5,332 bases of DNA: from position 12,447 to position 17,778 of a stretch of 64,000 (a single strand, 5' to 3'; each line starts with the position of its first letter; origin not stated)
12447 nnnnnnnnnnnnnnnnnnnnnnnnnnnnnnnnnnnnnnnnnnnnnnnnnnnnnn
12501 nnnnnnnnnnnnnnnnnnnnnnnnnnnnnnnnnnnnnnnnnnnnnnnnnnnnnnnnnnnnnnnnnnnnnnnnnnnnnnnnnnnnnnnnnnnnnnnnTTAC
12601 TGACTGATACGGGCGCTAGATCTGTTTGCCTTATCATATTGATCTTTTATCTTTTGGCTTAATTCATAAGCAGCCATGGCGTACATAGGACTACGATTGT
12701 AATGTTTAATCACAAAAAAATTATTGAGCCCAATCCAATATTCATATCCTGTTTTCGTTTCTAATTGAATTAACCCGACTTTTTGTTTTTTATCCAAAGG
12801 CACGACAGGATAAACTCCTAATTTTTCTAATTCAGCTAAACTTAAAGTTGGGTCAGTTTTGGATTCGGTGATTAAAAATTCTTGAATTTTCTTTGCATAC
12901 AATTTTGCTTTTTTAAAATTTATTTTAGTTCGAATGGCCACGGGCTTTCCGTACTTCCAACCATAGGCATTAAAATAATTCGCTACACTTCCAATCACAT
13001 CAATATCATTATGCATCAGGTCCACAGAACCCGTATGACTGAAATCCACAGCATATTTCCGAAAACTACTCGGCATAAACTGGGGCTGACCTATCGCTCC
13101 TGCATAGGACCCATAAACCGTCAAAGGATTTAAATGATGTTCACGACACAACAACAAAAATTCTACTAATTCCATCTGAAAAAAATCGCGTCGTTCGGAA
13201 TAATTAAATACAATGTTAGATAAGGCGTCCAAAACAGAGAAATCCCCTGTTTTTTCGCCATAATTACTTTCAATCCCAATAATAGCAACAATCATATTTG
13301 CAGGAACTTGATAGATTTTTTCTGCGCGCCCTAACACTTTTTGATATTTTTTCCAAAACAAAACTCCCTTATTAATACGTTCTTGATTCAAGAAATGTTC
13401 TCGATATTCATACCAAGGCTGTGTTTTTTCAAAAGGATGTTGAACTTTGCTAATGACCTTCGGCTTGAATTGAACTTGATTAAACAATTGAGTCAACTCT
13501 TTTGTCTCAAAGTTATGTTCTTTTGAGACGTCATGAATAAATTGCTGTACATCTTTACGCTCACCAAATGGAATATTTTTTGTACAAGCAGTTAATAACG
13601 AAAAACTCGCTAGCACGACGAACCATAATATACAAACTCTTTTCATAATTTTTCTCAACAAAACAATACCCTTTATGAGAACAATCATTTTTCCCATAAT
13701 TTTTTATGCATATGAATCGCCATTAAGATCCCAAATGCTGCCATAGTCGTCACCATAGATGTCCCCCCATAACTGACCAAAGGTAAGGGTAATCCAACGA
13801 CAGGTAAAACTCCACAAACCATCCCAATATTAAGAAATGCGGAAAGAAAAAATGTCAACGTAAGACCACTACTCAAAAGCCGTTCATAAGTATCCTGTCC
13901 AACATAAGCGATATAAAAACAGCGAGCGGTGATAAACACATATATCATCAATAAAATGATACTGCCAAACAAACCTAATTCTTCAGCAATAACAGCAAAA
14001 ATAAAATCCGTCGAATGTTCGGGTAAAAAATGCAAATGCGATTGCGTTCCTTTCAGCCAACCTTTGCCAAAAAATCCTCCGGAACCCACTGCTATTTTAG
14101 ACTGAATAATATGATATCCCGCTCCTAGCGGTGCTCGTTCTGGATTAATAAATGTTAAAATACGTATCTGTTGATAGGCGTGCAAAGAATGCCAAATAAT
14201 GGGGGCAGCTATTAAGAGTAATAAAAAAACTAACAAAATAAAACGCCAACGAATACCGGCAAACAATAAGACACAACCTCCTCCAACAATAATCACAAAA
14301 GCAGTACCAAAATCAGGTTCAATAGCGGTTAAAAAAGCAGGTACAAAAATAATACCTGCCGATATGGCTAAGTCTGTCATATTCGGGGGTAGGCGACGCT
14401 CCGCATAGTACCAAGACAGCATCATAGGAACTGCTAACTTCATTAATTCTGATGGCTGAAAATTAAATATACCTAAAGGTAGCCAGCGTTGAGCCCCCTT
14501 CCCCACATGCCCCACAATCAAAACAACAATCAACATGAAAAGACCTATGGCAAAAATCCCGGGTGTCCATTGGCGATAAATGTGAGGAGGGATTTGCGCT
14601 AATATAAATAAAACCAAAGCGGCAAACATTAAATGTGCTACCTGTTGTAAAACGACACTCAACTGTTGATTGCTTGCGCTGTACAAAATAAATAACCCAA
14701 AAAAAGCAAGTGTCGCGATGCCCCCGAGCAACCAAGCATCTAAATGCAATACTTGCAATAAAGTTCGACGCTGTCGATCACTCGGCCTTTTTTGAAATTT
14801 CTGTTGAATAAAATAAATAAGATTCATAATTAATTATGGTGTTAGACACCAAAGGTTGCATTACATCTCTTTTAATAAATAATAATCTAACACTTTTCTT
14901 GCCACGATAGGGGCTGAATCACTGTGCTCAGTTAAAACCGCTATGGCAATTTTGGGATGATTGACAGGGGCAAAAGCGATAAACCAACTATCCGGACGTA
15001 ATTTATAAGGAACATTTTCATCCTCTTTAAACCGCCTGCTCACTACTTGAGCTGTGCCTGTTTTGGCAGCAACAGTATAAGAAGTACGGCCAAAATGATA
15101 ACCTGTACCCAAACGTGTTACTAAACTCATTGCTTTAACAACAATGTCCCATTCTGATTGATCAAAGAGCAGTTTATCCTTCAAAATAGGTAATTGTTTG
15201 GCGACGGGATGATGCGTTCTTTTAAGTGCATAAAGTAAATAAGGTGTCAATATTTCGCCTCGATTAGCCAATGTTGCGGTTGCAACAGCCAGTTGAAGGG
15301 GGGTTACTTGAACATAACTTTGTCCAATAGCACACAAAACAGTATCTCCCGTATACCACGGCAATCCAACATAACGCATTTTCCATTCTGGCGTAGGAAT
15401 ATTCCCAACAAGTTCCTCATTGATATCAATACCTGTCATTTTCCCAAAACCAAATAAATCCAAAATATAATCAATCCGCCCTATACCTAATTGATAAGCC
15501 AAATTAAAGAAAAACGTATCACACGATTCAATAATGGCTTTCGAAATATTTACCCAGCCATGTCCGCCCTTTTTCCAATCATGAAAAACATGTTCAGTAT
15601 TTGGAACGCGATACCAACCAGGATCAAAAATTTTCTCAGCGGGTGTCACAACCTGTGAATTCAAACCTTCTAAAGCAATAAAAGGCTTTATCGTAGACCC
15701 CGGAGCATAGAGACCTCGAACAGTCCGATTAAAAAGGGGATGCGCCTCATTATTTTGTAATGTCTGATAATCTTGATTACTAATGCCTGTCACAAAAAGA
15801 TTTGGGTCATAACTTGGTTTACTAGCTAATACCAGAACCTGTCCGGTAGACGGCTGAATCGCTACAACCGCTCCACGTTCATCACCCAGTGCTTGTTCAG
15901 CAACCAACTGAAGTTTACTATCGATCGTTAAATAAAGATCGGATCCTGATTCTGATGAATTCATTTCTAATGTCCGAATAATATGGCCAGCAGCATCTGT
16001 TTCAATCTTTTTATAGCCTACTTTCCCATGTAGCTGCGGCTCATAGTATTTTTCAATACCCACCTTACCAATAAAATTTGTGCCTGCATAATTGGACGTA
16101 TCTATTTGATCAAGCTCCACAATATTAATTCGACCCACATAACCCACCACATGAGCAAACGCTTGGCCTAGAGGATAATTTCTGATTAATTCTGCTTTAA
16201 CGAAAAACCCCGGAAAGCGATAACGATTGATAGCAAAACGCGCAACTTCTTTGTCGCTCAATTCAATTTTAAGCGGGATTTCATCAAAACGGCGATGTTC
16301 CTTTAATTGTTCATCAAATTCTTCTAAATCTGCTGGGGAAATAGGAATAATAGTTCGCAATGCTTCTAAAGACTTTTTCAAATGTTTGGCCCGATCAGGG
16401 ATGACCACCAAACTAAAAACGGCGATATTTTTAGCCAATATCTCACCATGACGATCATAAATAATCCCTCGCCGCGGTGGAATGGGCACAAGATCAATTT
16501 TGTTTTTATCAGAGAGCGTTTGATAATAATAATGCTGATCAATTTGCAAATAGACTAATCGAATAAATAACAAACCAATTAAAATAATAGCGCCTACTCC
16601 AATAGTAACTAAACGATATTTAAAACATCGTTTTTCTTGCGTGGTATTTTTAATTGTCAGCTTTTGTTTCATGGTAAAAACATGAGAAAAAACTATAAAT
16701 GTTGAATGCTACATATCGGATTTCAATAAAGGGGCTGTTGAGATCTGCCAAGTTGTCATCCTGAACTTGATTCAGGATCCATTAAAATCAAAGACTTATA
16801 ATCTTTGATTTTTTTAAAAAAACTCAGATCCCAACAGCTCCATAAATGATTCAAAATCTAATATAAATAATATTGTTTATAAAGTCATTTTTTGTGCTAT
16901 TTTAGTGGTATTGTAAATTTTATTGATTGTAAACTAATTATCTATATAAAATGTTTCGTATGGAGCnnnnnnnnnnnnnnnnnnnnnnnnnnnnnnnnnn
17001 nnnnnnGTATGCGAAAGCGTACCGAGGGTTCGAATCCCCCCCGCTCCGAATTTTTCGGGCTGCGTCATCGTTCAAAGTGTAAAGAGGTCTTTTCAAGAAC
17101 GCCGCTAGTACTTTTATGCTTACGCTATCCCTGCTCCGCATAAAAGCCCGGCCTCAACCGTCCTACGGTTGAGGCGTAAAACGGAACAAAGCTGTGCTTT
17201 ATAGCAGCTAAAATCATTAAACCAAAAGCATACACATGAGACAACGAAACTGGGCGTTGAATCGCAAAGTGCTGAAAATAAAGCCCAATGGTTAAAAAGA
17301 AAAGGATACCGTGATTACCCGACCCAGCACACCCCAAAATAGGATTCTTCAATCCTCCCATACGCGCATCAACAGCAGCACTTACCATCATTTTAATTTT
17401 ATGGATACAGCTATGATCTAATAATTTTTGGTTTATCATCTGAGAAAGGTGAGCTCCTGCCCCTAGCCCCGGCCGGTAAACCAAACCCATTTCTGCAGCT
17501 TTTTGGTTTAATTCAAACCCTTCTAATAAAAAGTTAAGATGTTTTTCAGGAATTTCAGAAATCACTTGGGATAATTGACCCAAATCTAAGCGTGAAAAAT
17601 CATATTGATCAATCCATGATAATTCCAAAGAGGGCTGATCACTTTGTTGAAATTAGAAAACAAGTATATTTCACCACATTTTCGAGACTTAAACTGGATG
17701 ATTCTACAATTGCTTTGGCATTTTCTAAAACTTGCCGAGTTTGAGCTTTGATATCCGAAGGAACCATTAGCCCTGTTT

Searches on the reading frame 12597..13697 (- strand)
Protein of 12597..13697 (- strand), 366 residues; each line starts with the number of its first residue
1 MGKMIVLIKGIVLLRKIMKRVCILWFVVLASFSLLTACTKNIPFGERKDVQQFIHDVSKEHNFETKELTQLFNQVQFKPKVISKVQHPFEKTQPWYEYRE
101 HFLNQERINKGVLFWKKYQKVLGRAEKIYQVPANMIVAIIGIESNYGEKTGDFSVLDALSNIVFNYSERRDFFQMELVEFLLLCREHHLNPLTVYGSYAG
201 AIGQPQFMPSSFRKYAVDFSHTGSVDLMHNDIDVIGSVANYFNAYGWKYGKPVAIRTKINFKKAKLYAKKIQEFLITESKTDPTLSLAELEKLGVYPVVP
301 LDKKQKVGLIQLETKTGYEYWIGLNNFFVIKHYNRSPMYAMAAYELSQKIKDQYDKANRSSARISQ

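Call 11: search_protein_families(library=pfam, proteins=[window:12597-13697:-], max_evalue=0.001)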
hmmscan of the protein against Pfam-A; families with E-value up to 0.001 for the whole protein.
window:12597-13697:- (366 aa): 1 family
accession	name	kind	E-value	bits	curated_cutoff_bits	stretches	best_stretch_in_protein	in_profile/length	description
PF13406.11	SLT_2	-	2.3e-90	303.2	24.3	1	47-348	3-292/292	Transglycosylase SLT domain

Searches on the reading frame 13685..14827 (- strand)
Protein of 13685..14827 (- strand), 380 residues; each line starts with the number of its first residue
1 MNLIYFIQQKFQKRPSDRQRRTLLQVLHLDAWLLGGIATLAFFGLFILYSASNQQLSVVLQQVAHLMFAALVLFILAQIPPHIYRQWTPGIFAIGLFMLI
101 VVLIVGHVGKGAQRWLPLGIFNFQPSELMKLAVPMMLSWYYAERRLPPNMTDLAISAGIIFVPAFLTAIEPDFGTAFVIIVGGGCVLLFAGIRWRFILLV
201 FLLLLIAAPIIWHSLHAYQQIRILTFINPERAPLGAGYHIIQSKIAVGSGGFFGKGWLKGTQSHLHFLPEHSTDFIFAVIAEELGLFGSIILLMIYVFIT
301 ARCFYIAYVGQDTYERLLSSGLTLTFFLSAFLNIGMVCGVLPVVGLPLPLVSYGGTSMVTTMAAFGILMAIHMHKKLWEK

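Call 11: search_protein_families(library=pfam, proteins=[window:13685-14827:-], max_evalue=0.001)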
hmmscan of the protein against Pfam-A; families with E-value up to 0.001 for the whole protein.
window:13685-14827:- (380 aa): 1 family
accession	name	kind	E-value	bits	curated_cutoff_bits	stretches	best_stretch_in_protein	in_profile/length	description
PF01098.24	FTSW_RODA_SPOVE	-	6.5e-103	344.9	26.4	1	38-376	8-355/356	Cell cycle protein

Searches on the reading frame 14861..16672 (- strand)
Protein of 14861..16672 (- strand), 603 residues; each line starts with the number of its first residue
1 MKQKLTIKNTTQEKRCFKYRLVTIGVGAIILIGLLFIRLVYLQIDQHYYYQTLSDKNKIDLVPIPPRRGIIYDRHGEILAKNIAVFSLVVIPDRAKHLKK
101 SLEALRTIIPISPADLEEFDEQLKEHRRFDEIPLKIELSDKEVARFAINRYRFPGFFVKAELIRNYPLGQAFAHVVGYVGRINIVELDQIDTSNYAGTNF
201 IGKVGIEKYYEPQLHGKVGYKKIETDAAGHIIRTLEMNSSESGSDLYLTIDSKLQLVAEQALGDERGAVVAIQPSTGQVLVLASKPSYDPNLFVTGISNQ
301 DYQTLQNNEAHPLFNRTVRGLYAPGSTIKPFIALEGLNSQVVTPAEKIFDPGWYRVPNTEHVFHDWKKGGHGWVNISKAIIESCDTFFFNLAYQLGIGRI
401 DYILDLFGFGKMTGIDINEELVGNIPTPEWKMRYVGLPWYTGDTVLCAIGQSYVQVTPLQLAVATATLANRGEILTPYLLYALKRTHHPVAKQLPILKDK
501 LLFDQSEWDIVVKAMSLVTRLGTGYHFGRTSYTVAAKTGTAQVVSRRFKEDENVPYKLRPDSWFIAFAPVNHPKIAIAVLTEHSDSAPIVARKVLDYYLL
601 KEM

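Call 11: search_protein_families(library=pfam, proteins=[window:14861-16672:-], max_evalue=0.001)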
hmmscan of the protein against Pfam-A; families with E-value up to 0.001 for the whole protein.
window:14861-16672:- (603 aa): 2 families
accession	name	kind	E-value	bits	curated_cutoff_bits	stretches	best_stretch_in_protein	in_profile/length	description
PF00905.27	Transpeptidase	-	1.7e-61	208.4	22.1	1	267-585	1-282/299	Penicillin binding protein transpeptidase domain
PF03717.20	PBP_dimer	-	5.8e-42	144.6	24.4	1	64-235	2-179/180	Penicillin-binding Protein dimerisation domain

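Call 30: find_homologous_proteins(query=window:14861-16672:-, max_evalue=1e-50)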
Query window:14861-16672:- (603 aa): 7483 proteins with E <= 1e-50 among 8000 candidates; the best 120 are listed.
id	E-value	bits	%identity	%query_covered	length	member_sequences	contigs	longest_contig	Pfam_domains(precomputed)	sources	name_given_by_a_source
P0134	0.0e+0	1380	100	100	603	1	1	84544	PF03717.21,PF00905.28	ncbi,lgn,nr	ncbi:MAG: penicillin-binding protein 2 [Gammaproteobacteria bacterium]|nr:penicillin-binding protein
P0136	7.5e-242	823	60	100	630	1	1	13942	PF03717.21,PF00905.28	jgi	-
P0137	1.6e-240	818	61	100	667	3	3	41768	PF03717.21,PF00905.28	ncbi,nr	ncbi:MAG: penicillin-binding protein 2 [Gammaproteobacteria bacterium]|nr:penicillin-binding protein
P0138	9.1e-238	809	59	100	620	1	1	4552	PF03717.21,PF00905.28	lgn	-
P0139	3.7e-237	807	59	99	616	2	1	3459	PF03717.21,PF00905.28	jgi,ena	-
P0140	1.2e-234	799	57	99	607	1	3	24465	PF03717.21,PF00905.28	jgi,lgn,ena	jgi:penicillin-binding protein 2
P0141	1.4e-234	799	58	99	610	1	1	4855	PF03717.21,PF00905.28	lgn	-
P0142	2.1e-234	798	59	100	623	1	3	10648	PF03717.21,PF00905.28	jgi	-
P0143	5.9e-232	790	57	100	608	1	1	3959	PF03717.21,PF00905.28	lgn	-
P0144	6.6e-232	790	58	99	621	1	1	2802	PF03717.21,PF00905.28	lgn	-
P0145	3.7e-231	787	58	99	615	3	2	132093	PF03717.21,PF00905.28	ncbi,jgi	ncbi:MAG: penicillin-binding protein 2 [Gammaproteobacteria bacterium]|jgi:penicillin-binding protei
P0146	2.8e-230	784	57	100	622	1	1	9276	PF03717.21,PF00905.28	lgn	-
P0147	2.8e-230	784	56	100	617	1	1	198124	PF03717.21,PF00905.28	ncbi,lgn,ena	-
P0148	1.7e-229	782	58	97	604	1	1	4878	PF03717.21,PF00905.28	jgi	-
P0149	3.6e-228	777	57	100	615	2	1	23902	PF03717.21,PF00905.28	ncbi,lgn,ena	-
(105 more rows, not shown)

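Call 31: find_encoding_contigs(protein=P0137, flank=10000, max_places=2)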
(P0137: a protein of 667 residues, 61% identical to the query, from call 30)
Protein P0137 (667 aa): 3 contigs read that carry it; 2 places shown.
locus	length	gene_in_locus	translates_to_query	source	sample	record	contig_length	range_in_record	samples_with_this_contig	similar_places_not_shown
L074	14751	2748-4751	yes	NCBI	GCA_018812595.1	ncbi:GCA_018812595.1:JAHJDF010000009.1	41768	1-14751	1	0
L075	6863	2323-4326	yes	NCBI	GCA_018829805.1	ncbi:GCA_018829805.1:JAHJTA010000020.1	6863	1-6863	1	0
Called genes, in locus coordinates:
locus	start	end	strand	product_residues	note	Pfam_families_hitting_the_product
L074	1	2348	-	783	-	?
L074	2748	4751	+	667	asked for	PF03717:PBP_dimer, PF00905:Transpeptidase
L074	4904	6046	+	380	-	PF01098:FTSW_RODA_SPOVE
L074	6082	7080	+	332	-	PF13406:SLT_2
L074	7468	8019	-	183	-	-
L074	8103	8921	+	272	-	PF03330:DPBB_1, PF05036:SPOR (weak)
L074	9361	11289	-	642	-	PF04041:Glyco_hydro_130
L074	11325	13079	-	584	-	PF04041:Glyco_hydro_130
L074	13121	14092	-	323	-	PF01075:Glyco_transf_9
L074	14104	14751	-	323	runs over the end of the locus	PF02625:XdhC_CoxI, PF13478:XdhC_C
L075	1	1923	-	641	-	?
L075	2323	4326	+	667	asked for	PF03717:PBP_dimer, PF00905:Transpeptidase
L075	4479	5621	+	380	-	PF01098:FTSW_RODA_SPOVE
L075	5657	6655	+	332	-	PF13406:SLT_2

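Call 32: find_encoding_contigs(protein=P0145, flank=10000, max_places=1)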
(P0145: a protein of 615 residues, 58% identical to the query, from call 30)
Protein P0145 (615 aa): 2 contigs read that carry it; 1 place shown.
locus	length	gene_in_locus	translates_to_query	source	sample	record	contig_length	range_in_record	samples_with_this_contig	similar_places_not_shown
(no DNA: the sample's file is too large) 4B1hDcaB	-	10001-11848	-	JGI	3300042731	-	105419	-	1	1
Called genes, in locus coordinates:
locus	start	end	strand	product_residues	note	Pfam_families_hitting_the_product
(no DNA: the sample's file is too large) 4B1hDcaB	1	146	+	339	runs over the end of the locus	PF02547:Queuosine_synth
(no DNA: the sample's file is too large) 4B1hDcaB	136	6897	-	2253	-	-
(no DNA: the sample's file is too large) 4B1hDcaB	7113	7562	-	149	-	PF04186:FxsA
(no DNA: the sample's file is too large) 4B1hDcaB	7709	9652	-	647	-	PF02518:HATPase_c (weak), PF13589:HATPase_c_3, PF00183:HSP90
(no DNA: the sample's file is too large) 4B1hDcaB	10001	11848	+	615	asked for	PF03717:PBP_dimer, PF00905:Transpeptidase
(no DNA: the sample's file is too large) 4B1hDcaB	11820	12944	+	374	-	PF01098:FTSW_RODA_SPOVE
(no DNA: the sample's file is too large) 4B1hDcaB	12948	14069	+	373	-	PF13406:SLT_2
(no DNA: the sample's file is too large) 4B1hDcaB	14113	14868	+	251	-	PF05036:SPOR (faint), PF03330:DPBB_1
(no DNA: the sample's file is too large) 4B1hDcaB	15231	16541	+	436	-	PF00083:Sugar_tr (faint), PF07690:MFS_1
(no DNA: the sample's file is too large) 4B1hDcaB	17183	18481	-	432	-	PF00709:Adenylsucc_synt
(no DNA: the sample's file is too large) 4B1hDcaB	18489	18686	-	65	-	PF09838:DUF2065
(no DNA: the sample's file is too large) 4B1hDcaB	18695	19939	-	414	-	PF13167:GTP-bdg_N, PF16360:GTP-bdg_M, PF01926:MMR_HSR1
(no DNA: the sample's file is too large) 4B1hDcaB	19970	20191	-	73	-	PF17209:Hfq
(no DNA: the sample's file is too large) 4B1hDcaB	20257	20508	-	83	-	PF01197:Ribosomal_L31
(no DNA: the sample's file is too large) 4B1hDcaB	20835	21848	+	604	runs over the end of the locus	PF00069:Pkinase, PF07714:PK_Tyr_Ser-Thr (weak)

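Call 33: find_encoding_contigs(protein=P0147, flank=10000, max_places=1)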
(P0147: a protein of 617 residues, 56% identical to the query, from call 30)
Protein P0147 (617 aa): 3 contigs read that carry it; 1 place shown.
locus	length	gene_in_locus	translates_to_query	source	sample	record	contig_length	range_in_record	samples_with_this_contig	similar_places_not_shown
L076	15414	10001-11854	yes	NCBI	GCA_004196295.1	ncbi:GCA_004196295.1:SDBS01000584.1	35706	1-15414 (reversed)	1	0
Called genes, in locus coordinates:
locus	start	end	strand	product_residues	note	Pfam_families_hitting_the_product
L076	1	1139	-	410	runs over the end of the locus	PF13173:AAA_14, PF13635:DUF4143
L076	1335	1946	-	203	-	-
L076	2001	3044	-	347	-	PF06144:DNA_pol3_delta, PF14840:DNA_pol3_delt_C, PF21694:DNA_pol3_delta_C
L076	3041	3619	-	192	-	-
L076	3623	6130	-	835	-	PF00133:tRNA-synt_1, PF01406:tRNA-synt_1e (faint), PF09334:tRNA-synt_1g, PF13603:tRNA-synt_1_2, PF00133:tRNA-synt_1, PF09334:tRNA-synt_1g (weak), PF08264:Anticodon_1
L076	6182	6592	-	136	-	PF03479:PCC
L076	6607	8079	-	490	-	PF20154:LNT_N, PF00795:CN_hydrolase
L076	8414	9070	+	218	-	PF01467:CTP_transf_like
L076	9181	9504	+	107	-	PF02410:RsfS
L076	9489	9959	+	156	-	PF02590:SPOUT_MTase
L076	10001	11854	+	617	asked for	PF03717:PBP_dimer, PF00905:Transpeptidase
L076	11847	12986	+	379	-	PF01098:FTSW_RODA_SPOVE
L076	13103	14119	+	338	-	PF13406:SLT_2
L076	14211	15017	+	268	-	PF03330:DPBB_1, PF05036:SPOR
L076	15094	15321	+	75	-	PF02604:PhdYeFM_antitox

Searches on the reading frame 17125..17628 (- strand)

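Call 11: search_protein_families(library=pfam, proteins=[window:17125-17628:-], max_evalue=0.001)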
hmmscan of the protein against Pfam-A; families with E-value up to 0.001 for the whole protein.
window:17125-17628:- (167 aa): 1 family
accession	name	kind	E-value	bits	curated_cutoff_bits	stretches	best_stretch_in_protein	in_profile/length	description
PF03313.21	SDH_alpha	-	2.7e-09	37.5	26.4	1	26-143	26-137/260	Serine dehydratase alpha chain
